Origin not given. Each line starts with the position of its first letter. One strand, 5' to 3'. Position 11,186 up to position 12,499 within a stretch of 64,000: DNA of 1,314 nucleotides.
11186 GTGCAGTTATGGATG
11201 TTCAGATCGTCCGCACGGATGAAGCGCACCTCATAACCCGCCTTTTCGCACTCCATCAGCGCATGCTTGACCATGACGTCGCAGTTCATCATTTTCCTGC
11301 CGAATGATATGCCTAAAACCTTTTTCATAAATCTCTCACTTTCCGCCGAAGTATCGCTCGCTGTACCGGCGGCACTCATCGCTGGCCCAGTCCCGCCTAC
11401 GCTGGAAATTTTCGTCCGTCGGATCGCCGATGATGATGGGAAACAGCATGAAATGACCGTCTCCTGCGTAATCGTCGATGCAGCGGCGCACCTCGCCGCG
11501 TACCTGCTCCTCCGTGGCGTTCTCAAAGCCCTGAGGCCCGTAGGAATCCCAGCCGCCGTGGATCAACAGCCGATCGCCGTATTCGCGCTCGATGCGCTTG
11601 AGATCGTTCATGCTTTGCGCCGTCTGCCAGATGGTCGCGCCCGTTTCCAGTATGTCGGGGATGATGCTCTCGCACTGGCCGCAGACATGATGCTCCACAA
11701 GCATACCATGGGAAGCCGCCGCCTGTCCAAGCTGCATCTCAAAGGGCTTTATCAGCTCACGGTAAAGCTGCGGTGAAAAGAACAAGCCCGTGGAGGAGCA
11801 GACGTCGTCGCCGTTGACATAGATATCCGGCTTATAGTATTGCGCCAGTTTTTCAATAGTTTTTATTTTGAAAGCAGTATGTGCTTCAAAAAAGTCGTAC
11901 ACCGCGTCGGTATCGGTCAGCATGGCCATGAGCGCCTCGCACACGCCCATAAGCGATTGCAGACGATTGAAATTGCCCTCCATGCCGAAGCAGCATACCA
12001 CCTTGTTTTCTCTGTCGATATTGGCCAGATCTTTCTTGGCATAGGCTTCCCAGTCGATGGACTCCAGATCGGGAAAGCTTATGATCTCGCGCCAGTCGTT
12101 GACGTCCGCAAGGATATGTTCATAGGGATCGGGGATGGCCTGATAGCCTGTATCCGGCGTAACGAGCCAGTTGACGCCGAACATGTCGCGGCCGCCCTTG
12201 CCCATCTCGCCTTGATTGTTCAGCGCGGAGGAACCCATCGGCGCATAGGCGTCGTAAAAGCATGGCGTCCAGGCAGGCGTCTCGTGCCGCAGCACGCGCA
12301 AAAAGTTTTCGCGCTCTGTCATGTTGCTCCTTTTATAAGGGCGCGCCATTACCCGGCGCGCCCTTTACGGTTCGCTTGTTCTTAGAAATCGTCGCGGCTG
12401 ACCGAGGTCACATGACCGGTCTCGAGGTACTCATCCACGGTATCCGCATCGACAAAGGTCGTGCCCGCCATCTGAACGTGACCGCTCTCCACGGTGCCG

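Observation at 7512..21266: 13-gene, ~13.7-kb operon built around a C-glycoside-deglycosidase-like alpha/beta pair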

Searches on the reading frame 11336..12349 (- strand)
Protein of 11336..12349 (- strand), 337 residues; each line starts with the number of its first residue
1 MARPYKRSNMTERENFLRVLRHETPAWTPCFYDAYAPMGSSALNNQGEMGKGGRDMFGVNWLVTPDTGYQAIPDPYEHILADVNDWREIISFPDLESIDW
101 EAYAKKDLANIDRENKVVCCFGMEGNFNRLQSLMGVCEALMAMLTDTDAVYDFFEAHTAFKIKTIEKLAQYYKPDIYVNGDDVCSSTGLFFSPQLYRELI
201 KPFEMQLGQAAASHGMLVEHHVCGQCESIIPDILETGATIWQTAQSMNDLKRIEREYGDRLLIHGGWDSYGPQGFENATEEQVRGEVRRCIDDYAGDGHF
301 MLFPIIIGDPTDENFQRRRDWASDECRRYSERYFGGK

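Call 4: search_protein_families(library=pfam, proteins=[window:11336-12349:-], max_evalue=0.01)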
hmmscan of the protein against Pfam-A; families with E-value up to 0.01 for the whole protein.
window:11336-12349:- (337 aa): 1 family
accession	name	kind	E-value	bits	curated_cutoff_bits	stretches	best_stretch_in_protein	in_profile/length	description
PF01208.23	URO-D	-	4.4e-11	42.8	23.9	1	115-299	135-319/346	Uroporphyrinogen decarboxylase (URO-D)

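Call 5: search_protein_families(library=ncbifam, proteins=[window:11336-12349:-], max_evalue=0.01)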
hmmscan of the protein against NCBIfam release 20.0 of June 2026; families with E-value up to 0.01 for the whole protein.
window:11336-12349:- (337 aa): 4 families
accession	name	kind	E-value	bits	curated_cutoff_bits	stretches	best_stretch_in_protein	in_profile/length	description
NF004889.0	PRK06252.1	subfamily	8.1e-12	44.8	244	1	116-293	138-306/340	methylcobalamin:coenzyme M methyltransferase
NF040654.1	MtaA_Meth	equivalog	1.5e-11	43.9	400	1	114-293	134-305/337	methylcobamide:CoM methyltransferase MtaA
TIGR01463.1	mtaA_cmuA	subfamily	6.3e-09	35.5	235.4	1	116-293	137-308/340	MtaA/CmuA family methyltransferase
NF041608.1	methylcob_mtaseMtbA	equivalog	0.00096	18.3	600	1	122-248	144-266/339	methylcobamide:CoM methyltransferase MtbA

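Call 34: search_solved_structures(query=window:11336-12349:-, max_evalue=0.01)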
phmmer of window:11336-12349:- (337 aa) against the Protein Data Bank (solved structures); distinct sequences matched with E-value up to 0.01: 0.

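Call 51: search_protein_families(library=pfam, proteins=[L029:7727-9145:+, L029:13652-15184:+, L029:15276-17399:+, L029:17423-18619:+, L029:19702-20715:+, L038:11034-12230:+, L038:8632-9408:+, L038:6492-7664:+, L038:15779-16783:+, L038:16798-17901:+], max_evalue=0.0001)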
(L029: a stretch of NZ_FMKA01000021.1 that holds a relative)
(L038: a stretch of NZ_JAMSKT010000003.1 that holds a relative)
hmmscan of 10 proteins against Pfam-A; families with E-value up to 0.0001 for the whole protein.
L029:7727-9145:+ (472 aa): 2 families
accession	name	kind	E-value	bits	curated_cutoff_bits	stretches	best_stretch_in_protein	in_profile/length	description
PF13347.12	MFS_2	-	7.2e-94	315.2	27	1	36-452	2-427/427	MFS/sugar transport protein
PF07690.21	MFS_1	-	9.5e-15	54.8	33.4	1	39-396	4-343/347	Major Facilitator Superfamily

L029:13652-15184:+ (510 aa): 9 families
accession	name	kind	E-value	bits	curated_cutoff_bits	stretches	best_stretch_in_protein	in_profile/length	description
PF00890.30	FAD_binding_2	-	6.8e-48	164.3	20.4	1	37-480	2-406/414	FAD binding domain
PF12831.13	FAD_oxidored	-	4.3e-14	53.1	27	1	37-225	2-146/416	FAD dependent oxidoreductase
PF03486.20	HI0933_like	-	1.6e-13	51.2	50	1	36-470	2-217/244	HI0933-like protein Rossmann domain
PF01266.30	DAO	-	2.6e-13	50.7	27.9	1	37-232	2-209/353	FAD dependent oxidoreductase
PF07992.20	Pyr_redox_2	-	1.9e-08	34.5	26.1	0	134-238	154-248/291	Pyridine nucleotide-disulphide oxidoreductase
PF01946.23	Thi4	-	5.9e-08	32.7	26.2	1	30-76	13-60/235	Thi4 family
PF01494.25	FAD_binding_3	-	1e-07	32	22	0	168-238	102-172/349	FAD binding domain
PF13450.12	NAD_binding_8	-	1.7e-06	28.7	21.9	1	42-73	4-35/68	NAD(P)-binding Rossmann-like domain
PF01593.30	Amino_oxidase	-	7.8e-05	22.6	19.8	0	171-230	209-260/443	Flavin containing amine oxidoreductase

L029:15276-17399:+ (707 aa): 21 families
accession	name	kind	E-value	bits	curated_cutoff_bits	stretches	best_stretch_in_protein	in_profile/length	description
PF07992.20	Pyr_redox_2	-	1.9e-34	119.9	26.1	1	314-604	1-291/291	Pyridine nucleotide-disulphide oxidoreductase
PF13510.11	Fer2_4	-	2.9e-18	66.1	22.8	1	1-76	3-81/82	2Fe-2S iron-sulfur cluster binding domain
PF14691.11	Fer4_20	-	8.6e-18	64.6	25.8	1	223-297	31-108/113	Dihydroprymidine dehydrogenase domain II, 4Fe-4S cluster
PF10588.14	NADH-G_4Fe-4S_3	-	3e-13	49.5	27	1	83-121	1-39/40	NADH-ubiquinone oxidoreductase-G iron-sulfur binding region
PF22117.2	Fer4_Nqo3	-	1.6e-09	38.3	27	1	137-203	2-65/67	NADH-quinone oxidoreductase subunit 3, ferredoxin-like domain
PF00070.33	Pyr_redox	-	2.3e-09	38.1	22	0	315-348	1-34/82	Pyridine nucleotide-disulphide oxidoreductase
PF13450.12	NAD_binding_8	-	3.9e-09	37.1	21.9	1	318-354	1-37/68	NAD(P)-binding Rossmann-like domain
PF13738.12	Pyr_redox_3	-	2.4e-08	34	30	0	439-588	163-305/305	Pyridine nucleotide-disulphide oxidoreductase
PF12838.12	Fer4_7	-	2.4e-07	31.5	27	1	145-202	1-51/52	4Fe-4S dicluster domain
PF12831.13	FAD_oxidored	-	9e-07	29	27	1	316-353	2-39/416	FAD dependent oxidoreductase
PF01262.27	AlaDh_PNT_C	-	1.1e-06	28.6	23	0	442-487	30-69/214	Alanine dehydrogenase/PNT, C-terminal domain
PF01266.30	DAO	-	5.1e-06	26.7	27.9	1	315-346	1-32/353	FAD dependent oxidoreductase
PF03486.20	HI0933_like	-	8.7e-06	25.8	50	0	315-349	2-36/244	HI0933-like protein Rossmann domain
PF14697.11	Fer4_21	-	8.8e-06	26.2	35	1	142-204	4-57/59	4Fe-4S dicluster domain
PF00890.30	FAD_binding_2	-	1e-05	25.4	20.4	0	316-350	2-36/414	FAD binding domain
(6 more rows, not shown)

L029:17423-18619:+ (398 aa): 9 families
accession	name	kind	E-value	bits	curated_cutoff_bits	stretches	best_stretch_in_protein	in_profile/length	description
PF10589.14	NADH_4Fe-4S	-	2.3e-16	59.8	23.5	1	235-306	14-85/85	NADH-ubiquinone oxidoreductase-F iron-sulfur binding region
PF00037.32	Fer4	-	5.3e-11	42.3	21.1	1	323-346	1-24/24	4Fe-4S binding domain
PF13237.11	Fer4_10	-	2.2e-08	34.4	25.5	1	323-370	2-52/53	4Fe-4S dicluster domain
PF12838.12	Fer4_7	-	6.9e-08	33.3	27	1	330-374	2-52/52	4Fe-4S dicluster domain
PF12837.12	Fer4_6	-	1.7e-07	31.3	25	1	323-345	2-24/24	4Fe-4S binding domain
PF13187.11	Fer4_9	-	3.3e-07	30.7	27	1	330-374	2-51/52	4Fe-4S dicluster domain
PF14697.11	Fer4_21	-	3.4e-06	27.5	35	0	324-346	35-58/59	4Fe-4S dicluster domain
PF12797.12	Fer4_2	-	6.5e-06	26.2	24.5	1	323-342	3-22/22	4Fe-4S binding domain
PF13484.11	Fer4_16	-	8.4e-06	26.9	30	0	330-348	2-20/66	4Fe-4S double cluster binding domain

L029:19702-20715:+ (337 aa): 1 family
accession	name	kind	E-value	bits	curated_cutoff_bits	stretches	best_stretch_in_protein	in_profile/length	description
PF01515.24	PTA_PTB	-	8.1e-84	282.1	24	1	4-324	2-317/319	Phosphate acetyl/butaryl transferase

L038:11034-12230:+ (398 aa): 1 family
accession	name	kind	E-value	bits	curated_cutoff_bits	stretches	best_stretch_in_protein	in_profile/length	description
PF07690.21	MFS_1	-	2e-38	132.7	33.4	2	22-200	3-182/347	Major Facilitator Superfamily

L038:8632-9408:+ (258 aa): 2 families
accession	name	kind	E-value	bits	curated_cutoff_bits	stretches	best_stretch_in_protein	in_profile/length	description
PF01418.23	HTH_6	-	8.9e-06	26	28.3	1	23-74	21-72/77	Helix-turn-helix domain, rpiR family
PF01380.27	SIS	-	5.2e-05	23.5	25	1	154-244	30-123/131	SIS domain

L038:6492-7664:+ (390 aa): 1 family
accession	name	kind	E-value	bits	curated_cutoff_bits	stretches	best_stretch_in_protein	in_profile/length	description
PF00155.27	Aminotran_1_2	-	1.9e-39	136.3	19.7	1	32-374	10-357/361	Aminotransferase class I and II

L038:15779-16783:+ (334 aa): 1 family
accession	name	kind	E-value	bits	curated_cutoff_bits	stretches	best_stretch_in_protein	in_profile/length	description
PF01515.24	PTA_PTB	-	3.5e-87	293.2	24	1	4-324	2-317/319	Phosphate acetyl/butaryl transferase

L038:16798-17901:+ (367 aa): 2 families
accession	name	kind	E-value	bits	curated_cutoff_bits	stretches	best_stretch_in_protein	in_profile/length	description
PF00871.23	Acetate_kinase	-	2.6e-18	66.3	22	1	154-313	178-340/392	Acetokinase family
PF01869.26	BcrAD_BadFG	-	6.9e-05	22.9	31.5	0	256-317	181-242/271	BadF/BadG/BcrA/BcrD ATPase family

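Call 59: search_protein_families(library=pfam, proteins=[L103:1455-2489:+, L103:2930-4036:+, L089:8465-9325:+, L089:12126-12860:+, L089:13960-16473:+, L089:16504-17265:+, L106:103-1062:+, L106:4206-6341:+, L106:6381-7838:+, L091:769-1500:+], max_evalue=0.0001)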
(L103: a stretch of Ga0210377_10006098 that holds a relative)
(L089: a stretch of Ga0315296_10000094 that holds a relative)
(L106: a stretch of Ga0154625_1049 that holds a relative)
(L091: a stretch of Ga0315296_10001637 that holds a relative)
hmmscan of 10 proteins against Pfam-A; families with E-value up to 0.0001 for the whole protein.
L103:1455-2489:+ (344 aa): 1 family
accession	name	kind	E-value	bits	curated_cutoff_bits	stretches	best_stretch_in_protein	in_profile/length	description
PF01515.24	PTA_PTB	-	2.1e-105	353.1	24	1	16-337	2-318/319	Phosphate acetyl/butaryl transferase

L103:2930-4036:+ (368 aa): 2 families
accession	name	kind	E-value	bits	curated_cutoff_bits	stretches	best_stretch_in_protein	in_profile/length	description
PF00871.23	Acetate_kinase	-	7.4e-21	74.7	22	1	167-317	188-341/392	Acetokinase family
PF01869.26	BcrAD_BadFG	-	7.1e-05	22.9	31.5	0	166-323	121-245/271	BadF/BadG/BcrA/BcrD ATPase family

L089:8465-9325:+ (286 aa): 1 family
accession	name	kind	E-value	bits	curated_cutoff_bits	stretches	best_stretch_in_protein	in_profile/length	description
PF02463.25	SMC_N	-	1.3e-06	28.4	40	1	100-231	135-216/220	RecF/RecN/SMC N terminal domain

L089:12126-12860:+ (244 aa): 3 families
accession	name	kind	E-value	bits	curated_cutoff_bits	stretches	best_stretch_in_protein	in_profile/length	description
PF01614.24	IclR_C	-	2.3e-16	60.3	24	1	84-238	8-174/174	Bacterial transcriptional regulator IclR C-terminal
PF09339.16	HTH_IclR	-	6.8e-09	35.8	22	1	11-60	1-52/52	IclR helix-turn-helix domain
PF12802.13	MarR_2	-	1e-05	26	27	1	27-61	21-57/61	MarR family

L089:13960-16473:+ (837 aa): 2 families
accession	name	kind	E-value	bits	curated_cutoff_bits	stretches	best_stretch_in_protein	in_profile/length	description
PF02901.20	PFL-like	-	1.2e-158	530.2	24.3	1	23-677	3-627/647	Pyruvate formate lyase-like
PF01228.26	Gly_radical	-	1.1e-29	103.5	22.2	1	719-819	5-106/106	Glycine radical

L089:16504-17265:+ (253 aa): 4 families
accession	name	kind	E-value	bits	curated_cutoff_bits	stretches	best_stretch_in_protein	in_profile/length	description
PF00005.33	ABC_tran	-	1.1e-31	110.7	25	1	21-180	2-136/137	ABC transporter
PF12399.14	BCA_ABC_TP_C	-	6e-09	35.8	25.5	1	229-253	1-25/27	Branched-chain amino acid ATP-binding cassette transporter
PF13304.12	AAA_21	-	1.3e-08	35.7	27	0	33-53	2-22/304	AAA domain, putative AbiEii toxin, Type IV TA system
PF13555.12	AAA_29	-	1.1e-05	25.5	27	1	23-60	15-51/61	P-loop containing region of AAA domain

L106:103-1062:+ (319 aa): 1 family
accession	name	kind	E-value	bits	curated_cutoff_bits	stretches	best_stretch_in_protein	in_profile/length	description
PF00871.23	Acetate_kinase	-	5.6e-21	75.1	22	1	115-268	185-341/392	Acetokinase family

L106:4206-6341:+ (711 aa): 21 families
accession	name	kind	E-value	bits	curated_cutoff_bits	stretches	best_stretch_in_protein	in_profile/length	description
PF07992.20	Pyr_redox_2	-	4.8e-35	121.8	26.1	1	326-617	2-291/291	Pyridine nucleotide-disulphide oxidoreductase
PF14691.11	Fer4_20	-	8.2e-16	58.3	25.8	1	234-309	31-109/113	Dihydroprymidine dehydrogenase domain II, 4Fe-4S cluster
PF13510.11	Fer2_4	-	2.1e-14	53.7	22.8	1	13-87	4-81/82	2Fe-2S iron-sulfur cluster binding domain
PF13450.12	NAD_binding_8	-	8.9e-12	45.6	21.9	1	329-364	1-36/68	NAD(P)-binding Rossmann-like domain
PF01266.30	DAO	-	1.6e-10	41.5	27.9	1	326-360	1-35/353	FAD dependent oxidoreductase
PF00070.33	Pyr_redox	-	2.8e-09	37.8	22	0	326-357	1-32/82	Pyridine nucleotide-disulphide oxidoreductase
PF22117.2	Fer4_Nqo3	-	7.9e-09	36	27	1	149-216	2-66/67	NADH-quinone oxidoreductase subunit 3, ferredoxin-like domain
PF12838.12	Fer4_7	-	7e-08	33.3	27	1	157-214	1-51/52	4Fe-4S dicluster domain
PF01593.30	Amino_oxidase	-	8.7e-08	32.3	19.8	1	335-363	2-30/443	Flavin containing amine oxidoreductase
PF10588.14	NADH-G_4Fe-4S_3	-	1e-07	31.8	27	1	94-131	1-38/40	NADH-ubiquinone oxidoreductase-G iron-sulfur binding region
PF00890.30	FAD_binding_2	-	1.5e-07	31.4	20.4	1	327-361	2-36/414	FAD binding domain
PF13237.11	Fer4_10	-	2.1e-07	31.2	25.5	1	152-212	3-53/53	4Fe-4S dicluster domain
PF13738.12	Pyr_redox_3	-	6.9e-07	29.2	30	0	443-601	156-305/305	Pyridine nucleotide-disulphide oxidoreductase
PF13187.11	Fer4_9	-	8.9e-07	29.3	27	1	157-214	1-50/52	4Fe-4S dicluster domain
PF01494.25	FAD_binding_3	-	1e-06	28.7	22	1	327-356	4-33/349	FAD binding domain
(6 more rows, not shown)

L106:6381-7838:+ (485 aa): 7 families
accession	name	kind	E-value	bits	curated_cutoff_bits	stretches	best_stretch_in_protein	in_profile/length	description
PF00890.30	FAD_binding_2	-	7.9e-59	200.3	20.4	1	7-453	1-407/414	FAD binding domain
PF03486.20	HI0933_like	-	2.1e-12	47.4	50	2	138-442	108-217/244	HI0933-like protein Rossmann domain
PF01266.30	DAO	-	6.5e-11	42.8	27.9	1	7-201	1-207/353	FAD dependent oxidoreductase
PF12831.13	FAD_oxidored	-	4.9e-09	36.4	27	1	7-197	1-145/416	FAD dependent oxidoreductase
PF07992.20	Pyr_redox_2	-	7.2e-07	29.3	26.1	1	7-200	2-111/291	Pyridine nucleotide-disulphide oxidoreductase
PF01946.23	Thi4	-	3.5e-05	23.6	26.2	0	4-47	16-61/235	Thi4 family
PF01134.28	GIDA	-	6.7e-05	22.6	22.1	0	7-40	1-32/391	Glucose inhibited division protein A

L091:769-1500:+ (243 aa): 26 families (the best 25 are shown)
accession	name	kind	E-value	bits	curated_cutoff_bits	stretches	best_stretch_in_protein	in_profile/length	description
PF07719.23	TPR_2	-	8.2e-36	119.6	27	2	46-76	4-34/34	Tetratricopeptide repeat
PF00515.34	TPR_1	-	1.8e-34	116.5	27.8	2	119-151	2-34/34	Tetratricopeptide repeat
PF13414.12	TPR_11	-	7.1e-34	115.7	26.8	3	52-87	3-38/42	TPR repeat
PF13431.12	TPR_17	-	7.3e-32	107.4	24.4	2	65-90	1-26/34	Tetratricopeptide repeat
PF13181.12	TPR_8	-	1.3e-31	106.4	25.7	2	119-151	2-34/34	Tetratricopeptide repeat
PF13432.12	TPR_16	-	1.6e-25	89.6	32.7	3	17-76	5-64/65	Tetratricopeptide repeat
PF13424.12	TPR_12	-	7.1e-22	77.8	30.1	2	119-181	4-74/77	Tetratricopeptide repeat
PF13428.12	TPR_14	-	9.1e-21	72.7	23.5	2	45-84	3-42/44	Tetratricopeptide repeat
PF14559.12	TPR_19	-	2.6e-18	66.6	25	1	100-155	7-62/68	Tetratricopeptide repeat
PF13371.12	TPR_9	-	5.8e-17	61.9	35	1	18-79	4-65/73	Tetratricopeptide repeat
PF13174.12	TPR_6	-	7.2e-14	51.8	26.3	0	120-150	2-32/33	Tetratricopeptide repeat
PF23914.1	TPR_CcmH_CycH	-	7.8e-14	52.2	42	1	38-144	45-147/158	Cytochrome c-type biogenesis protein H TPR domain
PF12895.13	ANAPC3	-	2.2e-13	50.7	27.2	1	101-176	6-80/82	Anaphase-promoting complex, cyclosome, subunit 3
PF01239.28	PPTA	-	1.7e-11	43.5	29.5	0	59-86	1-28/32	Protein prenyltransferase alpha subunit repeat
PF20308.4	TPR-S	-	5.7e-09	36.9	27.6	0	25-123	2-94/102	Tetratricopeptide Repeats-Sensor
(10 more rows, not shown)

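Call 94: search_protein_families(library=pfam, proteins=[L153:6115-7728:-, L153:12174-14363:+, L153:14927-16861:-, L153:5145-5981:-, L157:3917-6265:+, L157:6368-7120:+, L157:7227-8267:-, L157:8251-9171:+, L157:11719-12606:-, L157:13767-15440:-], max_evalue=0.0001)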
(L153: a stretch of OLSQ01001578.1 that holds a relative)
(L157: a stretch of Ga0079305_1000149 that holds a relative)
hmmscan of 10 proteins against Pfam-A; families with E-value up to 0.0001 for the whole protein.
L153:6115-7728:- (537 aa): 2 families
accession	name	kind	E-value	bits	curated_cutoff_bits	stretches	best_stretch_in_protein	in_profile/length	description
PF13556.12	HTH_30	-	1.7e-15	57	27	1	456-513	1-58/59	PucR C-terminal helix-turn-helix domain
PF17853.6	GGDEF_2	-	5.4e-05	23.8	24.5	1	295-401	10-114/116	GGDEF-like domain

L153:12174-14363:+ (729 aa): 27 families (the best 25 are shown)
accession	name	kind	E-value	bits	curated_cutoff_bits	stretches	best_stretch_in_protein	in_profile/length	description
PF07992.20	Pyr_redox_2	-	3e-38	132.3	26.1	2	338-629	2-291/291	Pyridine nucleotide-disulphide oxidoreductase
PF13510.11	Fer2_4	-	1.6e-22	79.8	22.8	1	24-99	3-81/82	2Fe-2S iron-sulfur cluster binding domain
PF14691.11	Fer4_20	-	3.7e-16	59.4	25.8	1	246-324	31-112/113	Dihydroprymidine dehydrogenase domain II, 4Fe-4S cluster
PF00070.33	Pyr_redox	-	2.6e-14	53.9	22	1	338-372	1-35/82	Pyridine nucleotide-disulphide oxidoreductase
PF13450.12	NAD_binding_8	-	2.8e-13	50.4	21.9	1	341-377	1-37/68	NAD(P)-binding Rossmann-like domain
PF01266.30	DAO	-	4.8e-12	46.5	27.9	1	338-373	1-36/353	FAD dependent oxidoreductase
PF10588.14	NADH-G_4Fe-4S_3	-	1.7e-11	43.9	27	1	106-142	1-37/40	NADH-ubiquinone oxidoreductase-G iron-sulfur binding region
PF13738.12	Pyr_redox_3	-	2.5e-11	43.8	30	1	421-613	127-305/305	Pyridine nucleotide-disulphide oxidoreductase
PF01946.23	Thi4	-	1.7e-08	34.4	26.2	1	338-378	19-60/235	Thi4 family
PF22117.2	Fer4_Nqo3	-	2.3e-08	34.5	27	1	164-226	7-66/67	NADH-quinone oxidoreductase subunit 3, ferredoxin-like domain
PF12831.13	FAD_oxidored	-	2.3e-07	30.9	27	1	339-385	2-48/416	FAD dependent oxidoreductase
PF01494.25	FAD_binding_3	-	2.9e-07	30.5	22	0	339-369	4-34/349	FAD binding domain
PF02826.25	2-Hacid_dh_C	-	6.1e-07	29.4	25.1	0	321-418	19-117/178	D-isomer specific 2-hydroxyacid dehydrogenase, NAD binding domain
PF00037.32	Fer4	-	6.9e-07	29.3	21.1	1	208-226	5-23/24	4Fe-4S binding domain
PF12838.12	Fer4_7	-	1.1e-06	29.4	27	1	167-225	1-52/52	4Fe-4S dicluster domain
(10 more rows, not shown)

L153:14927-16861:- (644 aa): 0 families

L153:5145-5981:- (278 aa): 1 family
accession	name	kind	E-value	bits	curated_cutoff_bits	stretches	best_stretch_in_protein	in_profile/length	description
PF02661.23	Fic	-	2.9e-19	70.1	24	1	108-212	1-93/93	Fic/DOC family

L157:3917-6265:+ (782 aa): 2 families
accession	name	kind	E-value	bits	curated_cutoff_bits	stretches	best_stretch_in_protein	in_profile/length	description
PF00122.25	E1-E2_ATPase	-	8.2e-48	162.8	28.1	1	262-449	1-180/181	E1-E2 ATPase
PF00702.32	Hydrolase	-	4e-31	109.3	26.4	1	467-685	2-191/191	haloacid dehalogenase-like hydrolase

L157:6368-7120:+ (250 aa): 1 family
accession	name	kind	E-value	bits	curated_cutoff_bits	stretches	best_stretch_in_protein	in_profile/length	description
PF04402.19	SIMPL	-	1.2e-43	150.2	25.2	1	36-248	1-205/205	Protein of unknown function (DUF541)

L157:7227-8267:- (346 aa): 0 families

L157:8251-9171:+ (306 aa): 2 families
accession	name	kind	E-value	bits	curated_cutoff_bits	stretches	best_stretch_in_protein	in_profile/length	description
PF18075.7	FtsX_ECD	-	2.1e-18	67.1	23.5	1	59-145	1-87/96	FtsX extracellular domain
PF02687.27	FtsX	-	1.2e-15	58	25.5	1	186-302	2-118/120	FtsX-like permease C-terminal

L157:11719-12606:- (295 aa): 0 families

L157:13767-15440:- (557 aa): 2 families
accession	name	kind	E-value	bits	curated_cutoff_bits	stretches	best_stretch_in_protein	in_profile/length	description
PF13556.12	HTH_30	-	1.4e-17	63.6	27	1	477-535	1-59/59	PucR C-terminal helix-turn-helix domain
PF17853.6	GGDEF_2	-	1.5e-11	45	24.5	1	311-421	9-116/116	GGDEF-like domain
